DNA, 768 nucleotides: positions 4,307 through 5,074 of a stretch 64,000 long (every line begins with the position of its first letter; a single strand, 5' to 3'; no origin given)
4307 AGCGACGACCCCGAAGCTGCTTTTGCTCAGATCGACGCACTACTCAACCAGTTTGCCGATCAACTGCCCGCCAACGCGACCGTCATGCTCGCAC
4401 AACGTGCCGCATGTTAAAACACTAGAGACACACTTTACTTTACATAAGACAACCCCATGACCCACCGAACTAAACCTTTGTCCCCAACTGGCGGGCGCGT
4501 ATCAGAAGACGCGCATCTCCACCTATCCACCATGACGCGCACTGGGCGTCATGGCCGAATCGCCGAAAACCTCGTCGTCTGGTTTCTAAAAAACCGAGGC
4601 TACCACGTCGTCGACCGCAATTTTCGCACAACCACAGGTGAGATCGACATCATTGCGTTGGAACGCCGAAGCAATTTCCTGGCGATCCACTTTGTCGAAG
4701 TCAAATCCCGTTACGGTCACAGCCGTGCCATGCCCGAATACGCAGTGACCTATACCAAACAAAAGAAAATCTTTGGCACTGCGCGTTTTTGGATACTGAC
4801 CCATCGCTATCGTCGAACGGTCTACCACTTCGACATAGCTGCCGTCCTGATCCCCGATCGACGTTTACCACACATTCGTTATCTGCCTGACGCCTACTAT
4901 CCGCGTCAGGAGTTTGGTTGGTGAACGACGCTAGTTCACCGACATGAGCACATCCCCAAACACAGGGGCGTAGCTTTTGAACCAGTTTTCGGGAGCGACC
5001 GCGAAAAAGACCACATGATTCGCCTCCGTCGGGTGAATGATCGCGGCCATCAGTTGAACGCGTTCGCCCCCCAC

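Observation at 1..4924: Split methyltransferase / SNF2 ATPase / PD-(D/E)xK nuclease module at the window edge (candidate Type ISP-like or DISARM-like defence locus)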

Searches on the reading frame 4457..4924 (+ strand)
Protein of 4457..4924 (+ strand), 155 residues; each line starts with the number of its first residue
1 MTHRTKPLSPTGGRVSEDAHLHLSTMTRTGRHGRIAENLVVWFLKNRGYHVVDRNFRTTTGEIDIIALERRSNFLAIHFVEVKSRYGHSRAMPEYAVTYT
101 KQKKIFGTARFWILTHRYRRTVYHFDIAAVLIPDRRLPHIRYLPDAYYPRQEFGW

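Call 6: search_protein_families(library=pfam, proteins=[window:4457-4921:+], max_evalue=0.01)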
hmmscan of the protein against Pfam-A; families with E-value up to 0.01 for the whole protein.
window:4457-4921:+ (155 aa): 3 families
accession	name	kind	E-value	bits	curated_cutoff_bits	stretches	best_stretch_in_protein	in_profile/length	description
PF02021.23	UPF0102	-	6.9e-23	81.3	23.6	1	36-130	1-80/80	Uncharacterised protein family UPF0102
PF08378.17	NERD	-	0.00016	22.6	22.1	1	33-90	2-62/111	Nuclease-related domain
PF01939.22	NucS_C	-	0.00042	20.7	24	1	45-89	16-57/124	Endonuclease NucS C-terminal domain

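Call 7: search_protein_families(library=padloc, proteins=[window:4457-4921:+], max_evalue=0.01)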
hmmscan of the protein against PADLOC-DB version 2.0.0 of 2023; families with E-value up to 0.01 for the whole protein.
window:4457-4921:+ (155 aa): 1 family
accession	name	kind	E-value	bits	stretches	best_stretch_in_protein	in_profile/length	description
PDLC04787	PDC-S01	-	0.0026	14.7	1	25-72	304-349/412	-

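Call 8: search_protein_families(library=ncbifam, proteins=[window:4457-4921:+], max_evalue=0.01)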
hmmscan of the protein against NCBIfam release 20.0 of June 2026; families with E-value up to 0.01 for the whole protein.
window:4457-4921:+ (155 aa): 23 families
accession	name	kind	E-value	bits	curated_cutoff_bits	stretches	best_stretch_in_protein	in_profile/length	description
NF009154.0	PRK12497.3-3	equivalog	1.3e-24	86.6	109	1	25-145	5-121/123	YraN family protein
NF011268.0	PRK14675.1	equivalog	3.1e-23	82.1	180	1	32-147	12-123/127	hypothetical protein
NF009151.0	PRK12497.1-5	equivalog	4e-21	75.6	124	1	28-147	12-122/126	YraN family protein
NF011274.0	PRK14681.1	equivalog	5.3e-18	65.3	207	1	29-145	42-156/158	hypothetical protein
NF009152.0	PRK12497.2-4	equivalog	1.9e-17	63.4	111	1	31-130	9-99/114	YraN family protein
NF011273.0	PRK14680.1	equivalog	4.7e-16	59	199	1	31-133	7-105/134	hypothetical protein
NF009150.0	PRK12497.1-3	equivalog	2.8e-15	56.4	81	1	29-136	5-109/118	YraN family protein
NF009153.0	PRK12497.3-1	equivalog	1.2e-14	54.6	171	1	23-143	4-121/125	YraN family protein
NF011270.0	PRK14677.1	equivalog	1.3e-14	54.4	124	1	34-120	5-85/108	hypothetical protein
TIGR00252.1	TIGR00252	hypoth_equivalog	2.2e-14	53.4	69.05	1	28-130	5-105/123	YraN family protein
NF011271.0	PRK14678.1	equivalog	1.3e-12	47.8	172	1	27-136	3-106/120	hypothetical protein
NF011276.0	PRK14683.1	equivalog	3.4e-12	46.9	150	1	33-126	16-102/122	hypothetical protein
NF011279.0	PRK14687.1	equivalog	9.2e-12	45.1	212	1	29-129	29-131/173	hypothetical protein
NF011267.0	PRK14674.1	equivalog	1.7e-11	44.4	232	1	31-133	6-105/133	hypothetical protein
NF011272.0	PRK14679.1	equivalog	6.5e-11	42.5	168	1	29-139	15-118/129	hypothetical protein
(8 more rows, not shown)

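Call 10: find_encoding_contigs(protein=window:4457-4924:+, flank=10000, max_places=6)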
Protein window:4457-4924:+ (155 aa): no gene with exactly this product is on record in the collection.

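Call 47: find_homologous_proteins(query=window:4457-4921:+, max_evalue=0.00001)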
Query window:4457-4921:+ (155 aa): 436 proteins with E <= 0.00001 among 497 candidates; the best 120 are listed.
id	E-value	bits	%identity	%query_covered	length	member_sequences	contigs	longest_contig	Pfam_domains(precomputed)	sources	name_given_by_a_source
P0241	3.3e-101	354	100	100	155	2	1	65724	PF02021.24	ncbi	-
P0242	4.4e-33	133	46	99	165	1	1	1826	PF02021.24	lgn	-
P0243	1.1e-28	118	45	86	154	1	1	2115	PF02021.24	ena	-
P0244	3.0e-28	117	44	86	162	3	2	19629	PF02021.24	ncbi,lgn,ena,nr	ncbi:MAG: YraN family protein [Proteobacteria bacterium]|nr:YraN family protein [Pseudomonadota bact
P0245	1.6e-27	115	42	94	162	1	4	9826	PF02021.24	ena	-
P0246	7.2e-27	112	41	98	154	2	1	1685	PF02021.24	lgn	-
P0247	8.6e-27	112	44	87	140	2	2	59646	PF02021.24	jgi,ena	-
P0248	3.6e-26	110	42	98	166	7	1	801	PF02021.24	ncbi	-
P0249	2.0e-25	108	41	85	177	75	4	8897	PF02021.24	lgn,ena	-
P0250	2.0e-24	104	41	85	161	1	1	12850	PF02021.24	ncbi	-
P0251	2.6e-24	104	44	87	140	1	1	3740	PF02021.24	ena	-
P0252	3.5e-24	104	44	84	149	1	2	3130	PF02021.24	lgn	-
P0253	4.5e-24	103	43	84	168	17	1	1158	PF02021.24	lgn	-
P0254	1.0e-23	102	40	86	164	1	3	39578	PF02021.24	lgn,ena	-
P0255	2.2e-23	101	39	87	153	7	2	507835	PF02021.24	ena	-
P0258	1.7e-22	98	40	83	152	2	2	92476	PF02021.24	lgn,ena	-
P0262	5.4e-19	87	36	94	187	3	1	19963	PF02021.24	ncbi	-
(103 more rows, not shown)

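Call 55: find_encoding_contigs(protein=P0255, flank=10000, max_places=2)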
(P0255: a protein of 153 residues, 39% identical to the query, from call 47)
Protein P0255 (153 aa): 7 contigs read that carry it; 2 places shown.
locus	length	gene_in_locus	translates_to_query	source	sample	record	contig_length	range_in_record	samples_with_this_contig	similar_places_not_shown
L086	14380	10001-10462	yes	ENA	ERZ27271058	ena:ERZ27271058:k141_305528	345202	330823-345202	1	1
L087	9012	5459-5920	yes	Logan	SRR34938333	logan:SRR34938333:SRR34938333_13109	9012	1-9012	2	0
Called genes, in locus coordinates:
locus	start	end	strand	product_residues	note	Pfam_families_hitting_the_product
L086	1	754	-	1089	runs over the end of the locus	PF02412:TSP_3 (faint)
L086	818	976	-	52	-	-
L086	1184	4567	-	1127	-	PF02412:TSP_3 (faint)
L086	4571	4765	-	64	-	-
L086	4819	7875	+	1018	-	PF25120:DUF7814 (weak), PF02384:N6_Mtase (faint), PF20473:MmeI_Mtase, PF07669:Eco57I, PF12950:TaqI_C (weak)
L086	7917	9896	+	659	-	PF00270:DEAD (faint), PF04851:ResIII (faint), PF00176:SNF2-rel_dom (weak), PF00271:Helicase_C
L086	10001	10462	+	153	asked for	PF02021:UPF0102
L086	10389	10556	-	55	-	-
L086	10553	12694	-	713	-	PF00403:HMA, PF00122:E1-E2_ATPase, PF00702:Hydrolase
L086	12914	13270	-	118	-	PF12840:HTH_20 (weak), PF01022:HTH_5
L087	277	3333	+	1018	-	PF25120:DUF7814 (weak), PF02384:N6_Mtase (faint), PF20473:MmeI_Mtase, PF07669:Eco57I, PF12950:TaqI_C (weak)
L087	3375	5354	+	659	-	PF00270:DEAD (faint), PF04851:ResIII (faint), PF00176:SNF2-rel_dom (weak), PF00271:Helicase_C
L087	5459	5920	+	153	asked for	PF02021:UPF0102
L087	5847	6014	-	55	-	-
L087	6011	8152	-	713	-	PF00403:HMA, PF00122:E1-E2_ATPase, PF00702:Hydrolase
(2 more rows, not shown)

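Call 60: find_related_loci(query=A5, collection=metagenome_contigs, flank=8000)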
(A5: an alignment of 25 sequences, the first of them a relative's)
Query A5 (155 aa) in metagenome_contigs; peptide patterns used: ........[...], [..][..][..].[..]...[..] (x = any residue, [..] = any of these).
600 stretches matched a pattern (row limit reached: there are more); 513 encode a relative of the query (tblastn E <= 1e-3); the best 80 are kept; 80 distinct loci.
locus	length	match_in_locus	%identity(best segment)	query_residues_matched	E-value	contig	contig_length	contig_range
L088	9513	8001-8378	38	20-147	8e-25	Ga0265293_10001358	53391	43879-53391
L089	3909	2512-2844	34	33-147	7e-19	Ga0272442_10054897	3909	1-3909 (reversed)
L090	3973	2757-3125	34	26-153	1e-18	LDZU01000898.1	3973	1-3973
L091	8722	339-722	36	24-146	2e-18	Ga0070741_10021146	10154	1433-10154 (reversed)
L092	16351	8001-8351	39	33-147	2e-17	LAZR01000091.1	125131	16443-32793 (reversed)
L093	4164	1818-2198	37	7-138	2e-17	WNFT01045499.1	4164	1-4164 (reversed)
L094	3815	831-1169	40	33-147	2e-17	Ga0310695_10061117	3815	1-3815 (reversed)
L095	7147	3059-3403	41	33-152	2e-17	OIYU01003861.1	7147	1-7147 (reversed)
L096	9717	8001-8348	36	27-147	3e-17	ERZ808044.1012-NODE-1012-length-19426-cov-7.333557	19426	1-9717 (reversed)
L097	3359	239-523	40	33-131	4e-17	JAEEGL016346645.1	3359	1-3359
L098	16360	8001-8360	37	29-155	6e-17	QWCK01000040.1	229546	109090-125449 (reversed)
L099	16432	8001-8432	35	2-147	6e-17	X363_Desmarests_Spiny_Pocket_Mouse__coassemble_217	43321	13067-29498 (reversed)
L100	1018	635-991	35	33-147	5e-17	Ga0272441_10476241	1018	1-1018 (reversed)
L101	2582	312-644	34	33-147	1e-16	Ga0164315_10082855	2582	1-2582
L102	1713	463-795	38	18-132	1e-16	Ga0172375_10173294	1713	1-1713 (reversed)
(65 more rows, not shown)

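Call 79: find_encoding_contigs(protein=P0262, flank=10000, max_places=2)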
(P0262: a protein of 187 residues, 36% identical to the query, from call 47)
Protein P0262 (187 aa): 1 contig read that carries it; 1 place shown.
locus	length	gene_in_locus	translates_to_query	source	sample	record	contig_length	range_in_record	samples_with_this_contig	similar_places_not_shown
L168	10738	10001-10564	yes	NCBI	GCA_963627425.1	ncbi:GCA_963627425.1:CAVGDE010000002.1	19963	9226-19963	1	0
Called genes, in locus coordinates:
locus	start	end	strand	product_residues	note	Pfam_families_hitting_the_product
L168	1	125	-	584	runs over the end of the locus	PF01979:Amidohydro_1, PF07969:Amidohydro_3 (faint), PF13382:Adenine_deam_C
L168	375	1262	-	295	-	-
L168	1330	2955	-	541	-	PF02264:LamB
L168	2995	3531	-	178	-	PF08334:T2SSG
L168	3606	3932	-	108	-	-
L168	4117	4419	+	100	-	-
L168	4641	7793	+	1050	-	PF02384:N6_Mtase (faint), PF20473:MmeI_Mtase, PF07669:Eco57I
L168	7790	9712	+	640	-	PF00176:SNF2-rel_dom (faint), PF04851:ResIII (weak), PF00271:Helicase_C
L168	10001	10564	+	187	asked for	PF02021:UPF0102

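Call 80: find_encoding_contigs(protein=P0258, flank=10000, max_places=2)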
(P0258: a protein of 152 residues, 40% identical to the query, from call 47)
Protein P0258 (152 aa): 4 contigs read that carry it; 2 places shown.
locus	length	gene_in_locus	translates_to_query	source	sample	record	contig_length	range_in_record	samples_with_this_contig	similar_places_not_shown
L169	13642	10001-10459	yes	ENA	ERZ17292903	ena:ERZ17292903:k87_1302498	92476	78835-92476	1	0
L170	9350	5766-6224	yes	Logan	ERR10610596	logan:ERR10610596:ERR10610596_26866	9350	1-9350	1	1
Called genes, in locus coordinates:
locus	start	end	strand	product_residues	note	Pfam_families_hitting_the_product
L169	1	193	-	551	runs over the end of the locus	PF02264:LamB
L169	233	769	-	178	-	PF08334:T2SSG (weak)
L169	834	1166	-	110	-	-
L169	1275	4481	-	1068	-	-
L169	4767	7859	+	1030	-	PF02384:N6_Mtase (faint), PF20473:MmeI_Mtase, PF07669:Eco57I, PF12950:TaqI_C (weak)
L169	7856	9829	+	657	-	PF00270:DEAD (faint), PF04851:ResIII (faint), PF00176:SNF2-rel_dom, PF00271:Helicase_C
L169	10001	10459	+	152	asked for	PF02021:UPF0102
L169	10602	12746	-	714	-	PF00403:HMA (weak), PF00122:E1-E2_ATPase, PF00702:Hydrolase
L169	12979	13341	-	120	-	PF01022:HTH_5, PF12840:HTH_20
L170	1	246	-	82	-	?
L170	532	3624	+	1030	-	PF02384:N6_Mtase (faint), PF20473:MmeI_Mtase, PF07669:Eco57I, PF12950:TaqI_C (weak)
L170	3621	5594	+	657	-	PF00270:DEAD (faint), PF04851:ResIII (faint), PF00176:SNF2-rel_dom, PF00271:Helicase_C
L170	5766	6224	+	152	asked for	PF02021:UPF0102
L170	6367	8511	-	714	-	PF00403:HMA (weak), PF00122:E1-E2_ATPase, PF00702:Hydrolase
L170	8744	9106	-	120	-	PF01022:HTH_5, PF12840:HTH_20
